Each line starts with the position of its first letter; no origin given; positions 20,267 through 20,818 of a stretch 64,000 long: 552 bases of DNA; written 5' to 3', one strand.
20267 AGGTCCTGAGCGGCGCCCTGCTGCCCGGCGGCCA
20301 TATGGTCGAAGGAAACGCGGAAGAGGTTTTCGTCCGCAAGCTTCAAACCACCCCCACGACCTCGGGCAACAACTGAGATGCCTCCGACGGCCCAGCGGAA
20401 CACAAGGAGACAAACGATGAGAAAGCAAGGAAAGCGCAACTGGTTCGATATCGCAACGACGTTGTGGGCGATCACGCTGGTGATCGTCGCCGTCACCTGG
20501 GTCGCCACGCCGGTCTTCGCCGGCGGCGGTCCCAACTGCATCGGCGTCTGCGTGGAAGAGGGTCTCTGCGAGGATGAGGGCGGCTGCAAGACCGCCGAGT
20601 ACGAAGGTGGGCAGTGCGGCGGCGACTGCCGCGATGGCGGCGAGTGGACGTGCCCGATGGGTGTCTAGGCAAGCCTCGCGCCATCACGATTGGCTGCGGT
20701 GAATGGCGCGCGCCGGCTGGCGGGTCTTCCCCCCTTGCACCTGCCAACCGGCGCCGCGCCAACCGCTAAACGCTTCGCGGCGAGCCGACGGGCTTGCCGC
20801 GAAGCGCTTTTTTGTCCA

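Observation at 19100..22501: Sigma54 regulon cassette: UAS palindrome + -24/-12 promoter driving an NHL-repeat protein and an 8-Cys mini-protein, with the activator encoded convergently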

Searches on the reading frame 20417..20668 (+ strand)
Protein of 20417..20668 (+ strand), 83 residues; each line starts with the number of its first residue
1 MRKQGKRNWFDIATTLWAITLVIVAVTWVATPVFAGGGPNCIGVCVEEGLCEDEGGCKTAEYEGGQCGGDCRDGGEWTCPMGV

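Call 5: search_protein_families(library=pfam, proteins=[window:20417-20668:+], max_evalue=0.01)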
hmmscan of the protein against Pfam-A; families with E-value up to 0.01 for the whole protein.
window:20417-20668:+ (83 aa): 0 families

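Call 6: find_homologous_proteins(query=window:20417-20668:+, max_evalue=0.01)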
Query window:20417-20668:+ (83 aa): 3 proteins with E <= 0.01 among 3 candidates.
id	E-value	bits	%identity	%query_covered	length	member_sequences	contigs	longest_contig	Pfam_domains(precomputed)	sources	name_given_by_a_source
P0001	7.4e-50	185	99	100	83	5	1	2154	-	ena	-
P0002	1.9e-37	145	79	98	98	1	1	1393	-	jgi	-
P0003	1.7e-35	139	71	99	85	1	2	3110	-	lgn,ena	-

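Call 9: find_encoding_contigs(protein=P0002, flank=10000)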
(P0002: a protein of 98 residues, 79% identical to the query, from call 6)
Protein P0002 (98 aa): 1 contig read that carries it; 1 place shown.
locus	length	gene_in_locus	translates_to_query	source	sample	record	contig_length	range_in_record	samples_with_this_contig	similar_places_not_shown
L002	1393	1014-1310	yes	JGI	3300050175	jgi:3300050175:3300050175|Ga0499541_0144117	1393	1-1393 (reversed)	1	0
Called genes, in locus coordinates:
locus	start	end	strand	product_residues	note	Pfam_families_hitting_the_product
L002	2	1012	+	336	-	?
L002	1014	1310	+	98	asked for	-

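Call 10: find_encoding_contigs(protein=P0003, flank=10000)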
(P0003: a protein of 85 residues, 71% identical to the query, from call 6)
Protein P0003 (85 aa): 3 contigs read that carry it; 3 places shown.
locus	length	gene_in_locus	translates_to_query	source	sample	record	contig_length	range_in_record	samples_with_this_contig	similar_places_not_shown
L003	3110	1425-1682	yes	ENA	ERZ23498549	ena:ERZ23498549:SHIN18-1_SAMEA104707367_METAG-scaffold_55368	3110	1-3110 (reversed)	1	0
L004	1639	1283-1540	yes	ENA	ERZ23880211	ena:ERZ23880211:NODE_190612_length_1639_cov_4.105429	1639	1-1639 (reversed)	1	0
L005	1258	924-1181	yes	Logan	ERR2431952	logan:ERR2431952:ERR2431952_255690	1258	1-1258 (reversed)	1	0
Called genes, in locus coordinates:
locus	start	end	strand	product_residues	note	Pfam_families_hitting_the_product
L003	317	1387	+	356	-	PF01436:NHL (faint)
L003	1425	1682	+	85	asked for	-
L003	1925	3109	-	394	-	?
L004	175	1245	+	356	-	PF01436:NHL (faint)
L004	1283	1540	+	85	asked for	-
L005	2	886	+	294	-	?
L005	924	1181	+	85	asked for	-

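Call 33: search_protein_families(library=ncbifam, proteins=[window:20417-20668:+], max_evalue=0.01)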
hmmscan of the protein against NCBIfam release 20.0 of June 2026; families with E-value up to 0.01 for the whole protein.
window:20417-20668:+ (83 aa): 0 families

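Call 46: find_homologous_proteins(query=A2, max_evalue=0.01)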
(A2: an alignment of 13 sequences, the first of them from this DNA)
Query A2 (13 sequences) (83 aa, profile of the alignment): 41 proteins with E <= 0.01 among 1762 candidates.
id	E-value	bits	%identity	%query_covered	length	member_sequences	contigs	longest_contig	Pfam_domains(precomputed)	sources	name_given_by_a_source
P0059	2.8e-30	122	69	100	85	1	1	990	-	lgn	-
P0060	6.1e-30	121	67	100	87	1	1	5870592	-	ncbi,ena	-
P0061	2.8e-29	119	42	98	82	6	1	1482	-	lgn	-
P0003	4.3e-29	118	71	99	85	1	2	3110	-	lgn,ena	-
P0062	7.2e-29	118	41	98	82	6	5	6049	-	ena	-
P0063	1.0e-27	114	47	87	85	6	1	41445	-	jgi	jgi:hypothetical protein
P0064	1.6e-27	113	41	90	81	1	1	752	-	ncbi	-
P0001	1.9e-27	113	99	100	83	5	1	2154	-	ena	-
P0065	1.4e-26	110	41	90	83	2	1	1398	-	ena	-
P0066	3.5e-26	109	41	94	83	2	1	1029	-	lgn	-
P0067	4.1e-26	109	42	93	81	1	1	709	-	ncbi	-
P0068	4.4e-26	109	46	90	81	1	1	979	-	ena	-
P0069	5.3e-26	108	39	90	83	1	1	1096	-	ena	-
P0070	5.4e-26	108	44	89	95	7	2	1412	-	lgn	-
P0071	1.3e-25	107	43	94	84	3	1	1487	-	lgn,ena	-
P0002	4.0e-25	105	79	98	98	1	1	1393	-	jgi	-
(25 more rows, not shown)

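Call 51: search_protein_families(library=pfam, alignment_id=A3, max_evalue=1)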
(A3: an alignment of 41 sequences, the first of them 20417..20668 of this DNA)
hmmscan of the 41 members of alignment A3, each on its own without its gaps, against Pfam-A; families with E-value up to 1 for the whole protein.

A. member 1, window:20417-20668:+ (83 aa): 0 families

B. families by the number of members that match (of 41 scanned): 7 families
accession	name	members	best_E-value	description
PF06105.17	Aph-1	9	0.00024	Aph-1 protein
PF17307.7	Smim3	2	0.1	Small integral membrane protein 3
PF24341.1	OB_DEPS-1_6th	1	0.038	P-granule-associated protein DEPS-1, sixth OB-fold domain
PF00984.24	UDPG_MGDP_dh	1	0.044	UDP-glucose/GDP-mannose dehydrogenase family, central domain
PF25587.1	Rv2743c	1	0.15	Rv2743c family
PF08833.15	Axin_b-cat_bind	1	0.35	Axin beta-catenin binding motif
PF22284.1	DUF6961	1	0.56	Family of unknown function (DUF6961)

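Call 55: search_protein_representatives(alignment_id=A3)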
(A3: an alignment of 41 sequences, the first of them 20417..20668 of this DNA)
Query: 41 sequences, 84 profile positions. Proteins with E-value up to 0.001 (for the whole library): 37; up to 1e-10: 26; up to 1e-30: 1. The best 37 are listed.
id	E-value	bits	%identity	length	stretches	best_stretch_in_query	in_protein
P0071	6.1e-33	128.8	-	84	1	3-82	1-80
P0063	9.0e-28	112.3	-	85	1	4-83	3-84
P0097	5.5e-26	106.5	-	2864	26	40-74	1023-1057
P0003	6.4e-26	106.3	-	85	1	4-83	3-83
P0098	7.7e-25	102.9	-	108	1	3-82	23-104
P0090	2.7e-24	101.2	-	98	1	3-81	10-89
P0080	3.1e-24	101.0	-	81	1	3-79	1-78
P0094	2.8e-21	91.5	-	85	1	3-55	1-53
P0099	4.2e-21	90.9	-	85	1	3-80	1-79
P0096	3.3e-20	88.0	-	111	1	4-79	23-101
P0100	2.1e-17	79.0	-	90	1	4-79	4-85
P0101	4.3e-16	74.8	-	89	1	6-77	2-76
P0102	5.8e-16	74.4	-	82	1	5-82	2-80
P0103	6.4e-16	74.3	-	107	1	6-82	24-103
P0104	2.4e-15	72.4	-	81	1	6-82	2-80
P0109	4.4e-14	68.4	-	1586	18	42-76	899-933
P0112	6.1e-13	64.7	-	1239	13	41-79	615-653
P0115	5.8e-10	55.2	-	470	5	31-79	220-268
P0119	1.3e-06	44.5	-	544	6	44-77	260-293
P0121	1.1e-05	41.5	-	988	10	36-74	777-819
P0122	1.5e-05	41.0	-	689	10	46-73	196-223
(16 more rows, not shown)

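Call 56: search_protein_families(library=pfam, proteins=[P0115, P0119, P0122, P0121, P0112, P0109], max_evalue=0.001)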
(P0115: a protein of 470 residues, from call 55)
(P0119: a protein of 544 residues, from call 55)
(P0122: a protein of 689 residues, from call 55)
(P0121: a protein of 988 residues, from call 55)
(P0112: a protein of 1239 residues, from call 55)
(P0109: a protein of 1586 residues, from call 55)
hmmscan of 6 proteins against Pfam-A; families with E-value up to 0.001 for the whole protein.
P0115 (470 aa): 3 families
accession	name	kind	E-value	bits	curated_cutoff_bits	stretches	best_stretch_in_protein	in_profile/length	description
PF00024.32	PAN_1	-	3.6e-21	75.2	21.4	2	49-87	18-58/76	PAN domain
PF08277.18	PAN_3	-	8.5e-12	45.2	21.1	0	408-443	17-52/71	PAN-like domain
PF14295.12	PAN_4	-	1.2e-10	41.7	27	0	51-83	14-46/51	PAN domain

P0119 (544 aa): 3 families
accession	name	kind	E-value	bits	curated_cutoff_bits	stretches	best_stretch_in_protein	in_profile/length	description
PF00024.32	PAN_1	-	3.3e-22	78.5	21.4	0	338-372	19-55/76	PAN domain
PF14295.12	PAN_4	-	7.3e-15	55.2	27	0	87-111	10-36/51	PAN domain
PF08276.17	PAN_2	-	2e-07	31.5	21.1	0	341-373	28-64/67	PAN-like domain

P0122 (689 aa): 4 families
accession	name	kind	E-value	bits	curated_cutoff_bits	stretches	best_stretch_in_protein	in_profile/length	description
PF14295.12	PAN_4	-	1.5e-38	131.1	27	3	29-67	5-47/51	PAN domain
PF00024.32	PAN_1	-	2.1e-31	108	21.4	0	241-285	6-52/76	PAN domain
PF08276.17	PAN_2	-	1.9e-12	47.6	21.1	0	512-543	26-60/67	PAN-like domain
PF18453.6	C4bp_oligo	-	0.00053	20.6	29.6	0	172-184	14-26/49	Oligomerization domain of C4b-binding protein alpha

P0121 (988 aa): 4 families
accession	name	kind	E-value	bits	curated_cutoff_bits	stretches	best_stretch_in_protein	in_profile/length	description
PF00024.32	PAN_1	-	8.8e-47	157.3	21.4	3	426-466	18-58/76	PAN domain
PF14295.12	PAN_4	-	1.1e-24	86.6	27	0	872-902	15-48/51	PAN domain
PF08276.17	PAN_2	-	1e-17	64.4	21.1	0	243-284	21-62/67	PAN-like domain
PF23597.1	KIAA0319_N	-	1.8e-06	28.1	27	0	227-266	7-46/85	Dyslexia-associated protein KIAA0319 N-terminal domain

P0112 (1239 aa): 5 families
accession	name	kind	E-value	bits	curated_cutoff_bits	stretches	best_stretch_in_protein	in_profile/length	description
PF00024.32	PAN_1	-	8.6e-81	266.3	21.4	13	31-78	9-58/76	PAN domain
PF14295.12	PAN_4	-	2.7e-80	264.7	27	13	1089-1130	1-51/51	PAN domain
PF23597.1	KIAA0319_N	-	4.3e-39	132.6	27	0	228-270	29-71/85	Dyslexia-associated protein KIAA0319 N-terminal domain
PF13827.11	DUF4189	-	4.3e-14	53.3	25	0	40-69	20-51/97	Domain of unknown function (DUF4189)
PF00173.33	Cyt-b5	-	1.8e-07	31.5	23.7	0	732-747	19-34/74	Cytochrome b5-like Heme/Steroid binding domain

P0109 (1586 aa): 3 families
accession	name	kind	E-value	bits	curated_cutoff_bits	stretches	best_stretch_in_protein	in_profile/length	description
PF00024.32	PAN_1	-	1.1e-53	179.3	21.4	1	126-179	21-73/76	PAN domain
PF14295.12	PAN_4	-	8.8e-38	128.6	27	0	123-152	12-41/51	PAN domain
PF08276.17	PAN_2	-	2e-08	34.7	21.1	0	305-338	25-62/67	PAN-like domain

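Call 58: predict_structure(alignment_id=A3)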
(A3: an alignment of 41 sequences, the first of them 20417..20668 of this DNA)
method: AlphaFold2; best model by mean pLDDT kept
length: 83 residues; sequences in the alignment: 41
mean_pLDDT: 75.6   pTM: 0.44
mean pLDDT of the five models: 75.6, 73.9, 73.5, 73.3, 70.4
residues with pLDDT >= 90: 0; 70-90: 61; 50-70: 14; < 50: 8
segments of 3 or more residues with pLDDT < 50: 32-36
pLDDT, mean of each block of 10 residues (from residue 1): 58 85 76 53 84 86 83 86 59
secondary structure, 60 per line:
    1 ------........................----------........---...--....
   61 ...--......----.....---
elements in order: H7-30 H41-48 E57-63 E66-71 E76-80

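Call 61: fold_search(model_id=the predicted structure, library=pdb)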
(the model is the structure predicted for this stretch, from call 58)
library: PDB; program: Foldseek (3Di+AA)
matches with E <= 10: 348; with E <= 0.001: 0
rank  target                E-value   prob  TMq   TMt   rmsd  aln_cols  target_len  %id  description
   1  8uiv                  8.1e-01  0.60  0.27  0.06   1.1        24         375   25  H47Q NicC with bound FAD (released 2024-02-21)
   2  8uiq                  1.1e+00  0.51  0.27  0.06   1.1        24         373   25  H47Q NicC with 2-mercaptopyridine ligand (released 2024-02-21)
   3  6bz5_B                1.2e+00  0.60  0.29  0.06   0.8        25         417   28  Structure and mechanism of salicylate hydroxylase from Pseudomonas putida G7 (released 2018-12-26)
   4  6bz5_A                1.6e+00  0.41  0.28  0.06   0.9        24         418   29  Structure and mechanism of salicylate hydroxylase from Pseudomonas putida G7 (released 2018-12-26)
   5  5miv_C                1.7e+00  0.23  0.25  0.05   1.2        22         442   18  G307E variant of murine Apoptosis Inducing Factor in complex with NAD+ (released 2017-07-12)
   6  6g6q_G                1.8e+00  0.38  0.30  0.16   1.2        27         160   11  Crystal structure of the computationally designed Ika4 protein (released 2018-11-28)
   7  9fl7_A                1.8e+00  0.12  0.27  0.05  11.6        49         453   10  Cryo-EM structure of human AK2 bound to reduced human AIFM1 (residues 102-613), class 3 (released 2025-05-14)
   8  6g6q_F                2.2e+00  0.28  0.28  0.15   1.3        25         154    8  Crystal structure of the computationally designed Ika4 protein (released 2018-11-28)
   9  8jiw_BE               2.2e+00  0.09  0.21  0.08   3.9        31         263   19  Atomic structure of wheat ribosome reveals unique features of the plant ribosomes (released 2024-03-27)
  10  2zbw_A                2.4e+00  0.38  0.29  0.07   0.9        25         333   24  Crystal structure of thioredoxin reductase-like protein from Thermus thermophilus HB8 (released 2007-11-13)
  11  6qii_B                2.4e+00  0.28  0.36  0.12   3.3        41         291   22  Xenon derivatization of the F420-reducing [NiFe] hydrogenase complex from Methanosarcina barkeri (released 2019-10-23)
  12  5miv_A                2.4e+00  0.18  0.25  0.05   1.2        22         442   18  G307E variant of murine Apoptosis Inducing Factor in complex with NAD+ (released 2017-07-12)
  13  6g6q_A                2.5e+00  0.28  0.30  0.16   1.3        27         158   11  Crystal structure of the computationally designed Ika4 protein (released 2018-11-28)
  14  4bur_A                2.5e+00  0.23  0.27  0.05   1.3        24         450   12  Crystal structure of the reduced human Apoptosis inducing factor complexed with NAD (released 2014-07-09)
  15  7xe3_B                2.5e+00  0.12  0.29  0.04   8.1        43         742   19  Crystal structure of LSD2 in complex with cis-4-Br-2,5-F2-PCPA (S1024) (released 2022-09-14)
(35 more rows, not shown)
